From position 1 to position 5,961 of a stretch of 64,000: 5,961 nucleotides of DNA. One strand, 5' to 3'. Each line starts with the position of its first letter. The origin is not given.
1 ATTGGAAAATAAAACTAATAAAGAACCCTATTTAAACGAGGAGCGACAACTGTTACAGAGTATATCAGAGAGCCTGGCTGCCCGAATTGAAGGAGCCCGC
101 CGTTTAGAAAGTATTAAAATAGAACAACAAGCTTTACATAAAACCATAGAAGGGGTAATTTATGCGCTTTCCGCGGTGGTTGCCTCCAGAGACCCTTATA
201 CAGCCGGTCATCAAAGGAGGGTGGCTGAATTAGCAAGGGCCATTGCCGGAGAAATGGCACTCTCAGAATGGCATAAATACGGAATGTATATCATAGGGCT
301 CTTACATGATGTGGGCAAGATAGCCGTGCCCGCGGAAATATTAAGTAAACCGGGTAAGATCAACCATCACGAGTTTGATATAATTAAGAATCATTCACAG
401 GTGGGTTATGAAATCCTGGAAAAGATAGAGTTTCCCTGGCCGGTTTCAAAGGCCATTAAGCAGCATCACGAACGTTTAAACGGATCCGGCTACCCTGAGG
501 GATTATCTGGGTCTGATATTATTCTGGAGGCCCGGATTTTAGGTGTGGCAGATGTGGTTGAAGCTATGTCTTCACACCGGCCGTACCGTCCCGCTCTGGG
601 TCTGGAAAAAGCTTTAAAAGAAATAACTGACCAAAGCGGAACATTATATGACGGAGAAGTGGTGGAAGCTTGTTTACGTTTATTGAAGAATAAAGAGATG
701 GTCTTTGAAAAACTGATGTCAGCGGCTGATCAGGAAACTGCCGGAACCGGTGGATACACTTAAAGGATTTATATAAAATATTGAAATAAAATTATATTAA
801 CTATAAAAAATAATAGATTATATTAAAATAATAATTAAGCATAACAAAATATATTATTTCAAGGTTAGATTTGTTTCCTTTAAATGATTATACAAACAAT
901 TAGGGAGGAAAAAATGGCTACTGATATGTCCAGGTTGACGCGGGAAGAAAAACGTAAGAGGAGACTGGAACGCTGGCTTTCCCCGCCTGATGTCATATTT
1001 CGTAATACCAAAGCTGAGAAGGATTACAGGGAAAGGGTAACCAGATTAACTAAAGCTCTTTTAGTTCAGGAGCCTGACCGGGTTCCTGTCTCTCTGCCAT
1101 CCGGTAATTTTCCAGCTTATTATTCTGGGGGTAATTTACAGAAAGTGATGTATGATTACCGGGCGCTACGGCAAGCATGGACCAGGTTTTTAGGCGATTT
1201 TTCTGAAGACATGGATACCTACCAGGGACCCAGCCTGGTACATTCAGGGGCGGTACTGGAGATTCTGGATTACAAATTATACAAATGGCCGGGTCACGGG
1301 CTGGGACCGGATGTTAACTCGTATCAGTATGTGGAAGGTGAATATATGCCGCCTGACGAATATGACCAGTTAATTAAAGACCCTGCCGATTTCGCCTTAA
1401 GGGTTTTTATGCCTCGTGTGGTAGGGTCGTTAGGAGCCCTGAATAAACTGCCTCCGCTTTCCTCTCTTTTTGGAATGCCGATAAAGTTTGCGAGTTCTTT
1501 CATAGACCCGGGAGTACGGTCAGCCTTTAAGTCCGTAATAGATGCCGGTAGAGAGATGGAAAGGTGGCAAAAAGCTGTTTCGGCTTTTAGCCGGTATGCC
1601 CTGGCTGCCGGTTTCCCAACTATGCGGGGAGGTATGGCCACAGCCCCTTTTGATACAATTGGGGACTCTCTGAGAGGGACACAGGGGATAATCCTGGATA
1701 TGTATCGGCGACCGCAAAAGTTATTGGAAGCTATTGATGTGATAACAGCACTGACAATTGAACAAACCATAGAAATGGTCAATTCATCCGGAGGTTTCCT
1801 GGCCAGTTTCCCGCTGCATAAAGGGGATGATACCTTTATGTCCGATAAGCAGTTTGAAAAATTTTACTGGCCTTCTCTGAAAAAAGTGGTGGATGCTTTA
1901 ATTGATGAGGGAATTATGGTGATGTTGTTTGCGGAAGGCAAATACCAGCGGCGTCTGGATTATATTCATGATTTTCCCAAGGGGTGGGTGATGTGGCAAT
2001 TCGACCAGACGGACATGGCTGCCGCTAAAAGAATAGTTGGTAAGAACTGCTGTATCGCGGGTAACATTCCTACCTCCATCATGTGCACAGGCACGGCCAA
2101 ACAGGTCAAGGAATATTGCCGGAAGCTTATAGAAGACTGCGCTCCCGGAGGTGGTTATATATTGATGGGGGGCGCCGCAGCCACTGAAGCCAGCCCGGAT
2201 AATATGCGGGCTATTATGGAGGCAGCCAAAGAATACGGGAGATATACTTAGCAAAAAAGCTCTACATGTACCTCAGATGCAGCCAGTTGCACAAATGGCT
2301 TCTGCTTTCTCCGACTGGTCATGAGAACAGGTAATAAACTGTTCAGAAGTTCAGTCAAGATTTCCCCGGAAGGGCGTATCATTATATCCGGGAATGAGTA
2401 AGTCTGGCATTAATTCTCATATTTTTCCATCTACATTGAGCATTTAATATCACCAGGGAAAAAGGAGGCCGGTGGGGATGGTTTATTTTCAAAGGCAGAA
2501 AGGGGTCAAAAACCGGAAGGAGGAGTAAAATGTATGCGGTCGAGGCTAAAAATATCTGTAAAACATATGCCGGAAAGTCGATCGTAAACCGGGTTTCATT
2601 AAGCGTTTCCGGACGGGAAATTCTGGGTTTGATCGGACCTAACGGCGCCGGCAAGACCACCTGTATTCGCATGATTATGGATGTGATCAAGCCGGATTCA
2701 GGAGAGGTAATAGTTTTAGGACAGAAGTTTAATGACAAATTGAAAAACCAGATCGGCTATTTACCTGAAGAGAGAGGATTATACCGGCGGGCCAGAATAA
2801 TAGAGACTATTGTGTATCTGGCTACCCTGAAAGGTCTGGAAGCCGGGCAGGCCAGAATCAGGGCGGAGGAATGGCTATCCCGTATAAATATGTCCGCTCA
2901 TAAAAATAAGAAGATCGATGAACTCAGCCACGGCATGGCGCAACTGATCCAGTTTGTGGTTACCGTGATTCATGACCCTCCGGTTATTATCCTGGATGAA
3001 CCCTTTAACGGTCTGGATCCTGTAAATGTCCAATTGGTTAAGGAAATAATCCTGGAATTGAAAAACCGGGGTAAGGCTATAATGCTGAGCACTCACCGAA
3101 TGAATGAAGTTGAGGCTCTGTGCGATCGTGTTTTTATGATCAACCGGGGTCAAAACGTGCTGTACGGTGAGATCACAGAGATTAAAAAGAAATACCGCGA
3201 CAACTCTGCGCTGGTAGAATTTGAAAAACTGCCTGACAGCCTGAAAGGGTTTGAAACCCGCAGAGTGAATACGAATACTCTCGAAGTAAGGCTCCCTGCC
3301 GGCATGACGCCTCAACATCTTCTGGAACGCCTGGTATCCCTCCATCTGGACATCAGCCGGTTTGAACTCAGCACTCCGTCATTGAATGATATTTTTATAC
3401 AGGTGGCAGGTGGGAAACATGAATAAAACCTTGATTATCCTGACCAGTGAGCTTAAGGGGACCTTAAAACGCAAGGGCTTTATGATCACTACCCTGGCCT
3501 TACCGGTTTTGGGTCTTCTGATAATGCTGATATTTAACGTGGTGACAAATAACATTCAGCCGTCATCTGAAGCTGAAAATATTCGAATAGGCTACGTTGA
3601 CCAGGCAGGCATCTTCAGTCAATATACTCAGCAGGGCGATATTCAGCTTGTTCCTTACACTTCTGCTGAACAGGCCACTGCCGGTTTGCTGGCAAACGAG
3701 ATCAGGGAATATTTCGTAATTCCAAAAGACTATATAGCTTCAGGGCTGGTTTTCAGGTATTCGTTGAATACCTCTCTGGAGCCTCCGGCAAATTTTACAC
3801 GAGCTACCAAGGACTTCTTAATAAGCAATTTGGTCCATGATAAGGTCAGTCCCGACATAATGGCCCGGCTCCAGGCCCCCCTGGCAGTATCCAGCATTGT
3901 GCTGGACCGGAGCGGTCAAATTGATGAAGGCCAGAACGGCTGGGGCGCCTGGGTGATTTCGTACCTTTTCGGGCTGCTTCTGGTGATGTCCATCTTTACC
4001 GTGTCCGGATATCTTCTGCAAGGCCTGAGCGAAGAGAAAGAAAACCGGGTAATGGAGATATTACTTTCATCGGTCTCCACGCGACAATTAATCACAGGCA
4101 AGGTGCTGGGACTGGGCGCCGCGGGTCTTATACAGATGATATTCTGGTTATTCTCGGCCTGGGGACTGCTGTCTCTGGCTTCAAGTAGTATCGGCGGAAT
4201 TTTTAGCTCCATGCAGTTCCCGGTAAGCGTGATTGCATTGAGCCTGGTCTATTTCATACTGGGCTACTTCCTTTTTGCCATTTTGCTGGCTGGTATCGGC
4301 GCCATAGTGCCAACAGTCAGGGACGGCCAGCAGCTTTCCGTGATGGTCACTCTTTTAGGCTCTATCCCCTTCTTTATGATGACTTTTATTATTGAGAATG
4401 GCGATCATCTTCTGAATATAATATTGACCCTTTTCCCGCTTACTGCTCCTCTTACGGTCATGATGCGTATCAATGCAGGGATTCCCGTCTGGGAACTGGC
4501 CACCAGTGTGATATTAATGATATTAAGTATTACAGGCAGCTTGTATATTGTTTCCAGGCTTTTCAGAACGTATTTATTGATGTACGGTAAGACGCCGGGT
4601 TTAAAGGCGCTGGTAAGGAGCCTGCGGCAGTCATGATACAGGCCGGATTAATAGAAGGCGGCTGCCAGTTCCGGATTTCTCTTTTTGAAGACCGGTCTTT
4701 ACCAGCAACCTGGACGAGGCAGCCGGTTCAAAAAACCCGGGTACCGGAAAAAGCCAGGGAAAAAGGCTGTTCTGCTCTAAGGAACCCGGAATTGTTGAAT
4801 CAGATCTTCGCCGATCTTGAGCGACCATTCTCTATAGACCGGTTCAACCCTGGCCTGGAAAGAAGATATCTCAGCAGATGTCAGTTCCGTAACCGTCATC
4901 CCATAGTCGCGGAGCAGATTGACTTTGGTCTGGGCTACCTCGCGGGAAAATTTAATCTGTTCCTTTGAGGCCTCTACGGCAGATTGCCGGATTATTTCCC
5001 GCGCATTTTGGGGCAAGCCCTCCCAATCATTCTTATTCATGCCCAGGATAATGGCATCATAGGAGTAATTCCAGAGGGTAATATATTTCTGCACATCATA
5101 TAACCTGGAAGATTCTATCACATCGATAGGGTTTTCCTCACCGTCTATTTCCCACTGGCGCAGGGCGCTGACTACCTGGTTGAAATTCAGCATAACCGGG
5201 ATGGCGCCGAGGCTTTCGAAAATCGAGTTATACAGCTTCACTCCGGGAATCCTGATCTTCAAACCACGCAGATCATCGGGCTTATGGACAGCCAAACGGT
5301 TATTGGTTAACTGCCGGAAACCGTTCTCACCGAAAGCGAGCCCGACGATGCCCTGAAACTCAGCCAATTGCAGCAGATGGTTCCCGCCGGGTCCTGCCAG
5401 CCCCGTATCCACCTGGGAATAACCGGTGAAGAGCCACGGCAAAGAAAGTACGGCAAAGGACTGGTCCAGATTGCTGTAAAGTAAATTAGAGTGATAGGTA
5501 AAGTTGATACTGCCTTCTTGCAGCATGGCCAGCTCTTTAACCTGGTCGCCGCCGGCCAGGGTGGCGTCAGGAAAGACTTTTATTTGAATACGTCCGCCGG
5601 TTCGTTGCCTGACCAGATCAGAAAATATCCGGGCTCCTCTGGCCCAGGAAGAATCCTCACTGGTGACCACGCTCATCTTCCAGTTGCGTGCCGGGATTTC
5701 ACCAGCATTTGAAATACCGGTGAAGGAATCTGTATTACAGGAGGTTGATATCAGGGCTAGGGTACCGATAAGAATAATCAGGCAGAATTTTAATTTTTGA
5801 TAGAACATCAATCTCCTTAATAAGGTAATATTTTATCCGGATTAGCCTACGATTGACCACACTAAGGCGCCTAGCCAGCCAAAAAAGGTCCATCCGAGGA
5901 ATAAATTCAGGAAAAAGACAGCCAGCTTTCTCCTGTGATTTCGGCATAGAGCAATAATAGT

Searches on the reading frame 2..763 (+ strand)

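Call 22: search_protein_families(library=pfam, proteins=[window:2-763:+], max_evalue=0.001)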
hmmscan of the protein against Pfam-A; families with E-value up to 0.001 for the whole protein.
window:2-763:+ (253 aa): 3 families
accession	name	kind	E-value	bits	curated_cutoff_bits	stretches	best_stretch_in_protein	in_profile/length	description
PF13487.12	HD_5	-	3.7e-41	141.1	27.2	1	56-220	3-170/170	HD domain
PF01966.28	HD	-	3.5e-22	79.3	22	1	68-189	2-116/116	HD domain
PF08668.18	HDOD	-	1.2e-07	31.9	22.9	1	69-157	97-195/196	HDOD domain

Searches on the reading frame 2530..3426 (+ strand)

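Call 22: search_protein_families(library=pfam, proteins=[window:2530-3426:+], max_evalue=0.001)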
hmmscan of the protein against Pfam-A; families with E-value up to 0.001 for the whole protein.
window:2530-3426:+ (298 aa): 6 families
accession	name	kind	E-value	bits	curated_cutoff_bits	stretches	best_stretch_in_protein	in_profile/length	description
PF00005.33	ABC_tran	-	1.1e-27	97.7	25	1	20-160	2-137/137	ABC transporter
PF13732.12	DrrA1-3_C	-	1.1e-13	52.1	27.4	1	213-292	1-80/81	ATP-binding protein DrrA1-3-like, C-terminal domain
PF13304.12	AAA_21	-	2.9e-12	47.7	27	1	129-192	235-301/304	AAA domain, putative AbiEii toxin, Type IV TA system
PF13401.12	AAA_22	-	1.5e-05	25.7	27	1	28-157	4-92/130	AAA domain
PF02463.25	SMC_N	-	0.00016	21.7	40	0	142-204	151-211/220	RecF/RecN/SMC N terminal domain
PF13191.12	AAA_16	-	0.00019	22.4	32.6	1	27-171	21-153/167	AAA ATPase domain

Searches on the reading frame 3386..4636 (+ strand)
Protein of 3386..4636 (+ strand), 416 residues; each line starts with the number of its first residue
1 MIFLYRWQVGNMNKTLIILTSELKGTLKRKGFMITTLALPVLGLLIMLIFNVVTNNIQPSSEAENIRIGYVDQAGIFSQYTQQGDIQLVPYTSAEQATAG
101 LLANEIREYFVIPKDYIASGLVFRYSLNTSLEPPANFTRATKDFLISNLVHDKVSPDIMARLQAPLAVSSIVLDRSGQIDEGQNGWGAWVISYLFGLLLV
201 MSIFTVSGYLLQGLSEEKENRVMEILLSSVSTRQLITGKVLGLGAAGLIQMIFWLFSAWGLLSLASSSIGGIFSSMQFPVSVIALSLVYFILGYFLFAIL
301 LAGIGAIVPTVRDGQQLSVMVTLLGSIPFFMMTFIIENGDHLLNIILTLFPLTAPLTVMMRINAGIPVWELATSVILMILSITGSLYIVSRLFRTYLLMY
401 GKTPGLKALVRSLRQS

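Call 22: search_protein_families(library=pfam, proteins=[window:3386-4636:+], max_evalue=0.001)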
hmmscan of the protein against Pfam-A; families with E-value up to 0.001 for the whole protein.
window:3386-4636:+ (416 aa): 1 family
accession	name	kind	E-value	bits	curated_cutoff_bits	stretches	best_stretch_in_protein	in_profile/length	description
PF12698.13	ABC2_membrane_3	-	5.3e-44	151.2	31.6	1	30-386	1-342/347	ABC-2 family transporter protein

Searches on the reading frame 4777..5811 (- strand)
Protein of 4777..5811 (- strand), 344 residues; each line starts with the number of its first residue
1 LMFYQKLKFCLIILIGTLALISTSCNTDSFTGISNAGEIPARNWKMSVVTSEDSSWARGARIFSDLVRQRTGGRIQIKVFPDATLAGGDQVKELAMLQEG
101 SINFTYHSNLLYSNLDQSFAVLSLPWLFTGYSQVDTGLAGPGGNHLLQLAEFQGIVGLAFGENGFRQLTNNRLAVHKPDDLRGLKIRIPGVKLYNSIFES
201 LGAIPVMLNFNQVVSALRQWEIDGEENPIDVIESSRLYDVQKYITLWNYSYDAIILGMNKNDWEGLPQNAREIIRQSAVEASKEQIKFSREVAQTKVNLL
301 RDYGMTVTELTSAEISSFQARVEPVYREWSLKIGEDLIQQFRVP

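Call 22: search_protein_families(library=pfam, proteins=[window:4777-5811:-], max_evalue=0.001)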
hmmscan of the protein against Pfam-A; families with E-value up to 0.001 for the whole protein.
window:4777-5811:- (344 aa): 1 family
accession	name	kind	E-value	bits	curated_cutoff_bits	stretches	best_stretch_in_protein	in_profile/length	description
PF03480.18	DctP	-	2.9e-70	237.3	23.4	1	47-329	2-283/286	Bacterial extracellular solute-binding protein, family 7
